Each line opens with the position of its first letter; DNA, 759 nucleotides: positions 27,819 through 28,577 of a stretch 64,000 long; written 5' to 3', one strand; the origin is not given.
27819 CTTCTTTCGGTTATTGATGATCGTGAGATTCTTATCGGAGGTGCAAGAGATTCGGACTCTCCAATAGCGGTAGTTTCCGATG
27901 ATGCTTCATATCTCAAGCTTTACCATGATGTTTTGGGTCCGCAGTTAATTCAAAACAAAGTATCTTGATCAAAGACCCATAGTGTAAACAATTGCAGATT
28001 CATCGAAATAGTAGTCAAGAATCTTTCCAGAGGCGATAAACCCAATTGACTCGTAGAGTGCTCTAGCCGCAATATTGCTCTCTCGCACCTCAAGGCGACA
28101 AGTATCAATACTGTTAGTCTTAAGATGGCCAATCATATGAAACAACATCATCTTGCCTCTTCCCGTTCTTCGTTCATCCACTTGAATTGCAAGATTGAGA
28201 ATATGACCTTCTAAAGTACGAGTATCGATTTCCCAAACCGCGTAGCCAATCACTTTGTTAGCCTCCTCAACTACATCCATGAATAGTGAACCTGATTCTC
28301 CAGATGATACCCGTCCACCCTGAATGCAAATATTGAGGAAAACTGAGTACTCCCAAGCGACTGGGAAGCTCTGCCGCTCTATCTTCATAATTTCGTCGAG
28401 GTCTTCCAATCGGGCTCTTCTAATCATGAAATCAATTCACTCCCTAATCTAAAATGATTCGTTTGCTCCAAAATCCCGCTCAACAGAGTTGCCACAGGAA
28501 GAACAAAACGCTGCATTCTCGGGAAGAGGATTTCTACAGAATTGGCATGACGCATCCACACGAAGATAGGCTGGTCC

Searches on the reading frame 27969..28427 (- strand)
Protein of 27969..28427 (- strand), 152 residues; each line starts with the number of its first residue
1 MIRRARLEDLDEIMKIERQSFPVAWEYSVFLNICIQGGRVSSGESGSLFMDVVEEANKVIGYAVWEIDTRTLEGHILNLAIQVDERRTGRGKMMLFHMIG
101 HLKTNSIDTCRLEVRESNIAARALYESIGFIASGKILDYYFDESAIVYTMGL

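Call 76: search_protein_families(library=pfam, proteins=[window:27969-28427:-], max_evalue=0.001)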
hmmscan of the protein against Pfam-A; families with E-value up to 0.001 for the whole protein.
window:27969-28427:- (152 aa): 5 families
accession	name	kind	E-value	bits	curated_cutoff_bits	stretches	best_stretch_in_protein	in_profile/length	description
PF00583.31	Acetyltransf_1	-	1.6e-12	48.1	20.7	1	11-130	2-116/116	Acetyltransferase (GNAT) family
PF13673.13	Acetyltransf_10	-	8.5e-11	42.4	23.6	1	44-135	27-112/128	Acetyltransferase (GNAT) domain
PF13508.13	Acetyltransf_7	-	2.3e-08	34.8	27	1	52-131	7-83/84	Acetyltransferase (GNAT) domain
PF08445.16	FR47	-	3.5e-05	24.2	22.1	1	72-132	21-79/86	FR47-like protein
PF13420.13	Acetyltransf_4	-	0.0008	19.9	24.3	0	2-140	1-144/155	Acetyltransferase (GNAT) domain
